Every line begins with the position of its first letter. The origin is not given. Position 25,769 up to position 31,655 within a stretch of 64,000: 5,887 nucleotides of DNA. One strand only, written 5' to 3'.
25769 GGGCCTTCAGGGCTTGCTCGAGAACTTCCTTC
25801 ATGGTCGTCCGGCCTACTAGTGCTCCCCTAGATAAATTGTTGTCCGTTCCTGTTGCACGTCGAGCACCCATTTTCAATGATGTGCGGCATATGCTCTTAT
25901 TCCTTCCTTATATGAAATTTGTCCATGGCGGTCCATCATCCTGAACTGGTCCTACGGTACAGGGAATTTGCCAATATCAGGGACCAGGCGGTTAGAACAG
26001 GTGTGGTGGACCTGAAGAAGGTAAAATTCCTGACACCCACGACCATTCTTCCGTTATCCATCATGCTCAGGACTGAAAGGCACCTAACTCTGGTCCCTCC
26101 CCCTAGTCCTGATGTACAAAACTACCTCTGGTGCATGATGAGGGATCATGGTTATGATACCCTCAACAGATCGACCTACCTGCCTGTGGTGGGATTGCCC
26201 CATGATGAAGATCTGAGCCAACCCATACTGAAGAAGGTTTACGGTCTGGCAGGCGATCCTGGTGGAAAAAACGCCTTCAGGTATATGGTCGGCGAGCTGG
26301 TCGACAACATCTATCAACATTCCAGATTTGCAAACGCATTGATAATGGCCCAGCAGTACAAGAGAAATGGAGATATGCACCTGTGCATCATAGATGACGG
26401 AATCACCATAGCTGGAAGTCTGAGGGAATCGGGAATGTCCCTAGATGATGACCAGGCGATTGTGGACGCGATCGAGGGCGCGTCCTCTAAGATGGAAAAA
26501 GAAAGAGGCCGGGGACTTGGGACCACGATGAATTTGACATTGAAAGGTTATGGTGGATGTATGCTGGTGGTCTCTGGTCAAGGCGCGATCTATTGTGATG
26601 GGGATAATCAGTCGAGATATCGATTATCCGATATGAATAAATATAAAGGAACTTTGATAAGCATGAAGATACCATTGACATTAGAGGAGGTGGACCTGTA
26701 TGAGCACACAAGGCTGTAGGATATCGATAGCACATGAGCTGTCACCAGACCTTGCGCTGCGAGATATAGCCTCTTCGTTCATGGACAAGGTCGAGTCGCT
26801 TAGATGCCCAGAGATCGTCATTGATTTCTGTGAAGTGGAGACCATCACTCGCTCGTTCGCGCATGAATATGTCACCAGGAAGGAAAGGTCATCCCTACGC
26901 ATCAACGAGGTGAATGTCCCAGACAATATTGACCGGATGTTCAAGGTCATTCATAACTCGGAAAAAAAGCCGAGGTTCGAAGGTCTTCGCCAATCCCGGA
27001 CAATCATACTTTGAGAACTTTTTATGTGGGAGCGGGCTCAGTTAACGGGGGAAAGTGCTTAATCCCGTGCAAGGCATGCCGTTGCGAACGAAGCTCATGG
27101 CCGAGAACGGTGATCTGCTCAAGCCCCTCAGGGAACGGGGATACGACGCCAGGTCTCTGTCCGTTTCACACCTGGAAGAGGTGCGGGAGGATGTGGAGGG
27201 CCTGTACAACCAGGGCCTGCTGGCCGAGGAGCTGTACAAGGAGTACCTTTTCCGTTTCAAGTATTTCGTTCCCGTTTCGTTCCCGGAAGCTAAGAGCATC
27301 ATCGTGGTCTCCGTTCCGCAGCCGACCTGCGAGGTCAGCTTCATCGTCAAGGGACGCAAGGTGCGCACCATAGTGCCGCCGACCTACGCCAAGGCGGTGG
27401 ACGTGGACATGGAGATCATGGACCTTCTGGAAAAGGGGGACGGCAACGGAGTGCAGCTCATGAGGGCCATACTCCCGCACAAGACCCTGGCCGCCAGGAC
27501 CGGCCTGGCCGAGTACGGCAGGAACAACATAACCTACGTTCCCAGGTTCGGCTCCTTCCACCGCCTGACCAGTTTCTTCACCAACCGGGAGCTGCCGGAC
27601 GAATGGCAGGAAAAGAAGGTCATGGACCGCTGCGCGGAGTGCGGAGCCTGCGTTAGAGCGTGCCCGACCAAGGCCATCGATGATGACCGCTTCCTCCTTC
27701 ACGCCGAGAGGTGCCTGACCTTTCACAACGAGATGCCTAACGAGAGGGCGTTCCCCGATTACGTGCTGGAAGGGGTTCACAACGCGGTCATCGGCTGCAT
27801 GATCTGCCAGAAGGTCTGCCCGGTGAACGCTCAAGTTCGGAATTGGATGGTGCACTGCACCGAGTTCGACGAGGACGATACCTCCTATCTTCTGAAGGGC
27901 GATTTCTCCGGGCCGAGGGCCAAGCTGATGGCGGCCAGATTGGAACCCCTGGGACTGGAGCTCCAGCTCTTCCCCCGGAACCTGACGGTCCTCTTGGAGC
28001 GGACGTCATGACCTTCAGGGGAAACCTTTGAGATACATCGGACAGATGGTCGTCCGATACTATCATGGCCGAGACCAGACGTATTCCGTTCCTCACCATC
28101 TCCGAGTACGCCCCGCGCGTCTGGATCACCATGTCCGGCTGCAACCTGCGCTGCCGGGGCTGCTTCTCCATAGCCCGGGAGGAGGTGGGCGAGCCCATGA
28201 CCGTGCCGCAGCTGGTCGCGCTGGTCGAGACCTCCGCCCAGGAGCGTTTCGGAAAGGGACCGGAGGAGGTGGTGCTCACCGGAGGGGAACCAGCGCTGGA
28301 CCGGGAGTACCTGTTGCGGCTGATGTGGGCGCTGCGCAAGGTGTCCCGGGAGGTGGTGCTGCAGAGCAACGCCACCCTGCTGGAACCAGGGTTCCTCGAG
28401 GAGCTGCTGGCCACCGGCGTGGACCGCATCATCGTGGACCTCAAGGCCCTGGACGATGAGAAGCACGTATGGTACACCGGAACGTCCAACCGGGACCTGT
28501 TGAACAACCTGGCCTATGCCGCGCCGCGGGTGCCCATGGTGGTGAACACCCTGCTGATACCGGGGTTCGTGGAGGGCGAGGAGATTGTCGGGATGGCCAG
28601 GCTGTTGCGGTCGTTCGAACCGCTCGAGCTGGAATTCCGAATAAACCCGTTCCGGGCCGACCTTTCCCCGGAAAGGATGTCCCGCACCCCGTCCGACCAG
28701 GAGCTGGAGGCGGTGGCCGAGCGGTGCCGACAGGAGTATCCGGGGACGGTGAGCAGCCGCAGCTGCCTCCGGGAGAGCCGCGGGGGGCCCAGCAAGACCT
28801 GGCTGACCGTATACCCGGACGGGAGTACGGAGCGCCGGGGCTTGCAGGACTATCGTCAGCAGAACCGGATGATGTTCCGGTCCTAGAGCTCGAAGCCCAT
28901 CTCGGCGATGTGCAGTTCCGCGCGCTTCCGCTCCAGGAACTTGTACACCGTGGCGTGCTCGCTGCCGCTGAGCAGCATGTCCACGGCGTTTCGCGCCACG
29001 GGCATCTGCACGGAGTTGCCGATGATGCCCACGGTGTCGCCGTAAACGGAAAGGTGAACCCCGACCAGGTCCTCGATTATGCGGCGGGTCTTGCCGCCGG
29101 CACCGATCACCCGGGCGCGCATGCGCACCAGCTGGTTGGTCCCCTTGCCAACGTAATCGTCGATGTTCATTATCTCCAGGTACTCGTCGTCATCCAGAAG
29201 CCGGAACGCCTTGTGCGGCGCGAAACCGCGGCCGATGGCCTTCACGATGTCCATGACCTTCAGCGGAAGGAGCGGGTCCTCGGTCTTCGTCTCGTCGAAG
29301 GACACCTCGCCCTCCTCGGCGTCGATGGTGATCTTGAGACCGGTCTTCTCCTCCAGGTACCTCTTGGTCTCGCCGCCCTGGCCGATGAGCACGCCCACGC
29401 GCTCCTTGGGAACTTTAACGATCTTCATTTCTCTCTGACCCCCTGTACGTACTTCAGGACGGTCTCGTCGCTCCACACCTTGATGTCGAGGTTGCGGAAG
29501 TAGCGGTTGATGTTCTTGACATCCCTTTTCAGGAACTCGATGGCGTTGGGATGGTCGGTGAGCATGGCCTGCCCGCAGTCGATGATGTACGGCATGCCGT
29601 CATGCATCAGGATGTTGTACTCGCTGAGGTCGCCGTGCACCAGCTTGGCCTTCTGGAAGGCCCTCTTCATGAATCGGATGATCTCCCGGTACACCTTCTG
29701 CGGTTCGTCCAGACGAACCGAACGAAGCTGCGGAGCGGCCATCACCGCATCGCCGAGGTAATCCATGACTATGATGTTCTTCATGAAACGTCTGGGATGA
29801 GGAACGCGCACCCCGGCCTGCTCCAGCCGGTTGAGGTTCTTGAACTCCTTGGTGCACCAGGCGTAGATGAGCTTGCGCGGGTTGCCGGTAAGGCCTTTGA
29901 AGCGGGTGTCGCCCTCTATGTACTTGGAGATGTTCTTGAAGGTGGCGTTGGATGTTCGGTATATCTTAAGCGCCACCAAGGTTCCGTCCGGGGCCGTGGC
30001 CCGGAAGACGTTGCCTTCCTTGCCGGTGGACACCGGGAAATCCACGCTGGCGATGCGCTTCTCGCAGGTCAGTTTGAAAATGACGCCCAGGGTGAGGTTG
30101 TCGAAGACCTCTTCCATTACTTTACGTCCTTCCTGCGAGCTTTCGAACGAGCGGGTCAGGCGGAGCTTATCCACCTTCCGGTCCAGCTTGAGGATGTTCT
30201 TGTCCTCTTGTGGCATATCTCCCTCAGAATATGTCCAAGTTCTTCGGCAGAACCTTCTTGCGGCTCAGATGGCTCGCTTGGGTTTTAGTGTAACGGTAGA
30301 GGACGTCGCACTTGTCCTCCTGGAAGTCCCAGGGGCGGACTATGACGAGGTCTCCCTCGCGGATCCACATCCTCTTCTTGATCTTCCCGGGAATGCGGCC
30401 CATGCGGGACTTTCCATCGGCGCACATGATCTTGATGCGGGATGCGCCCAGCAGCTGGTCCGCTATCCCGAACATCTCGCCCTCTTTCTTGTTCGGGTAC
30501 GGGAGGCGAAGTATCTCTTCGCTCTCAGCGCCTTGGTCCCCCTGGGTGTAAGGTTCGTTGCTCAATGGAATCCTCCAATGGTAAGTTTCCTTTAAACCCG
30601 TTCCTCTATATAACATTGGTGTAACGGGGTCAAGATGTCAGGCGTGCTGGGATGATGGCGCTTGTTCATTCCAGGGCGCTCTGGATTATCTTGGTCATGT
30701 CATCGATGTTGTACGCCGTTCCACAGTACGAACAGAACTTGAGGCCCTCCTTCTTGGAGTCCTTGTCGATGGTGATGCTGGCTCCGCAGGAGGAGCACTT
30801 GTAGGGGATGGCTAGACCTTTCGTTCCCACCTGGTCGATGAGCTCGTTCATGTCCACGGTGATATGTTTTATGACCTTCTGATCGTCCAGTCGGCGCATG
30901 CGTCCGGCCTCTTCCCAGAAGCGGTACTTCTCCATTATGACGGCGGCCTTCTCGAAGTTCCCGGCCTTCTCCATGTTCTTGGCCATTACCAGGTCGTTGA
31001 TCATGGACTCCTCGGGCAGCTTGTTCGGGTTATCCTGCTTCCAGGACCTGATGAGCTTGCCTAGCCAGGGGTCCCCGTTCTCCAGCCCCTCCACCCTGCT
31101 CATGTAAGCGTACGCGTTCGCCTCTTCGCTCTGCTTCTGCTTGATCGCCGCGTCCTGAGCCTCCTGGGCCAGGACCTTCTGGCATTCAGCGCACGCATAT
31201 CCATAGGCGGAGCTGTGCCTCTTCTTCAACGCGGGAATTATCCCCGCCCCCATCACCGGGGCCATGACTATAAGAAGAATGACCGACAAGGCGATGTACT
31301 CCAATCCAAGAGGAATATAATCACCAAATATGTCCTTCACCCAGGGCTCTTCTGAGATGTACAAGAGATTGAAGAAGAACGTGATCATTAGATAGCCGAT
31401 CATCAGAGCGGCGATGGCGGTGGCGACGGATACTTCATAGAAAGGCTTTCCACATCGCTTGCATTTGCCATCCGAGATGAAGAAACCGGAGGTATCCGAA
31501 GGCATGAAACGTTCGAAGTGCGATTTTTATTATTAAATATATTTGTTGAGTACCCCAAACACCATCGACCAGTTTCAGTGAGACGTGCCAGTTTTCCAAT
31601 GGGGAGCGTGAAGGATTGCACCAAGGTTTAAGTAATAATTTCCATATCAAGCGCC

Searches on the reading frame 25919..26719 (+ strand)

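Call 30: search_protein_families(library=pfam, proteins=[window:25919-26719:+], max_evalue=0.001)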
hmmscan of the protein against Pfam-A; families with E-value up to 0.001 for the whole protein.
window:25919-26719:+ (266 aa): 1 family
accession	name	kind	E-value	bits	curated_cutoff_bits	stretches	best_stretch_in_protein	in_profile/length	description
PF02518.31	HATPase_c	-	0.00041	21.2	26.4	1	118-223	4-94/111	Histidine kinase-, DNA gyrase B-, and HSP90-like ATPase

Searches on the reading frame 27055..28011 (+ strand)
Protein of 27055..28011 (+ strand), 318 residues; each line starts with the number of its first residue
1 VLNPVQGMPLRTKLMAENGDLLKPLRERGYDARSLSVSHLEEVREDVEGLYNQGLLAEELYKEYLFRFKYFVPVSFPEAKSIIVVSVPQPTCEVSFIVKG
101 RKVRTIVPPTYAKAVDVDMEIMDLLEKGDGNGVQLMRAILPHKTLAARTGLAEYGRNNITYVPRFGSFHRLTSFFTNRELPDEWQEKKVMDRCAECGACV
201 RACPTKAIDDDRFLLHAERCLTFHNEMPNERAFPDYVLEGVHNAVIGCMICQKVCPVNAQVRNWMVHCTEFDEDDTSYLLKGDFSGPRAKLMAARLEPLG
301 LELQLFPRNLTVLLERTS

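Call 26: search_protein_families(library=ncbifam, proteins=[window:27055-28011:+], max_evalue=0.00001)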
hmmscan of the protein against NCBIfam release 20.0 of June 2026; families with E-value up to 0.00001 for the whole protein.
window:27055-28011:+ (318 aa): 7 families
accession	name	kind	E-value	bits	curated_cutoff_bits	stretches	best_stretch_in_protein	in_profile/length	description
TIGR00276.1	TIGR00276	equivalog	5.6e-21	74.9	200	1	139-262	130-248/337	tRNA epoxyqueuosine(34) reductase QueG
TIGR02486.1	RDH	subfamily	1.4e-13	51.4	160.35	1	139-267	150-287/314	reductive dehalogenase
NF058577.1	FdxA_fam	equivalog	2e-08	34.3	65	1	189-221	5-39/52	4Fe-4S ferredoxin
NF010071.0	PRK13552.1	equivalog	3.2e-07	29.9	264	1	184-260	142-223/241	fumarate reductase iron-sulfur subunit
NF038196.1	ferrodoxin_EFR1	subfamily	1.6e-06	28.4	75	0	183-209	176-202/242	EFR1 family ferrodoxin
NF040864.1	HgcB_ferredoxin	equivalog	2.4e-06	27.3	99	0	190-209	43-62/93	mercury methylation ferredoxin HgcB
NF004537.0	PRK05888.1-3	equivalog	2.4e-06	27.2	163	0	192-208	114-130/204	NADH-quinone oxidoreductase subunit NuoI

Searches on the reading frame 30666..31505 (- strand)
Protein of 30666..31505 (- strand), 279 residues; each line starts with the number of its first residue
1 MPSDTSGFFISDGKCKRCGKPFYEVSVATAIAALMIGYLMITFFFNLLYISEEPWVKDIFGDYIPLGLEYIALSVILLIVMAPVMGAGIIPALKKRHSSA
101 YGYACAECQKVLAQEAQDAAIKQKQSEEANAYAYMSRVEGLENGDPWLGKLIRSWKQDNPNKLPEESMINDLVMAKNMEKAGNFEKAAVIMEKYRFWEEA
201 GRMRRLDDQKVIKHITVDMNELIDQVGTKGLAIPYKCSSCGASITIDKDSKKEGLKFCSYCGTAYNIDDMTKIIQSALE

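Call 6: search_protein_families(library=padloc, proteins=[window:30666-31505:-], max_evalue=0.001)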
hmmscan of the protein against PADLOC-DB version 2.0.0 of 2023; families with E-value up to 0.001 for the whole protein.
window:30666-31505:- (279 aa): 0 families

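Call 7: search_protein_families(library=pfam, proteins=[window:30666-31505:-], max_evalue=0.01)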
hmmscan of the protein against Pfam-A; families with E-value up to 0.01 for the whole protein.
window:30666-31505:- (279 aa): 3 families
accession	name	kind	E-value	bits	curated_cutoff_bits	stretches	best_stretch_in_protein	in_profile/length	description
PF18439.7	zf_UBZ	-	0.00068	19.7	25.6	0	14-24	4-14/32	Ubiquitin-Binding Zinc Finger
PF18912.6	DZR_2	-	0.00093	19.4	27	0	9-27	33-51/56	Double zinc ribbon domain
PF09723.15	Zn_ribbon_8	-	0.0024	18.3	34.4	0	235-263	6-34/41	Zinc ribbon domain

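Call 48: find_encoding_contigs(protein=window:30666-31505:-, flank=10000, max_places=10)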
Protein window:30666-31505:- (279 aa): 8 contigs read that carry it; 4 places shown.
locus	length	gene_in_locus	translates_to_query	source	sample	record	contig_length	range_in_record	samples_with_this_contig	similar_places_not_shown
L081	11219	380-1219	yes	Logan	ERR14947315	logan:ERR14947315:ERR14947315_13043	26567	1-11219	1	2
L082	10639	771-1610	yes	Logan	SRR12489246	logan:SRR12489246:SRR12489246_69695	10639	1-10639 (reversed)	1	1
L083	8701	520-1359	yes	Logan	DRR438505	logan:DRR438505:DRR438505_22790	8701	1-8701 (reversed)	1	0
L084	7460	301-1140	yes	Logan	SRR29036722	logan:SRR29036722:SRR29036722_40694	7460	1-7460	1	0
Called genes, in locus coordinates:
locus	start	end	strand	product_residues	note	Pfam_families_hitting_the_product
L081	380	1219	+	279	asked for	-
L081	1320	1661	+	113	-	PF01176:eIF-1a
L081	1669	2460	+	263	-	PF01163:RIO1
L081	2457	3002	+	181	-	PF00013:KH_1, PF17903:KH_KRR1_1st (faint), PF21800:KH_KRR1_2nd (weak), PF22891:KH_PNO1_2nd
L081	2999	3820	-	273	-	PF13353:Fer4_12, PF04055:Radical_SAM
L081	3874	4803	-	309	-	PF13187:Fer4_9 (faint), PF13534:Fer4_17 (faint), PF12838:Fer4_7 (faint), PF13237:Fer4_10 (faint), PF00037:Fer4 (weak), PF12797:Fer4_2 (faint), PF12837:Fer4_6 (faint), PF13484:Fer4_16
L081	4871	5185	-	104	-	-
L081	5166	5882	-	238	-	-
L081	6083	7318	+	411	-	PF22023:Pus10_THUMP_arc, PF21238:Pus10_C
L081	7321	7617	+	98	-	PF01157:Ribosomal_L21e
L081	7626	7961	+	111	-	PF03874:RNA_pol_Rpb4 (faint)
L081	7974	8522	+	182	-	PF04919:DUF655, PF14579:HHH_6 (faint)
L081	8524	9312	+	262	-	PF00398:RrnaAD, PF13649:Methyltransf_25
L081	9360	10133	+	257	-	PF02596:DUF169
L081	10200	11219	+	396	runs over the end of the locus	PF01926:MMR_HSR1, PF02421:FeoB_N (weak), PF08438:YGR210-like_G4, PF02824:TGS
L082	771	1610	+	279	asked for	-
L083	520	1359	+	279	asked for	-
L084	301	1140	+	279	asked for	-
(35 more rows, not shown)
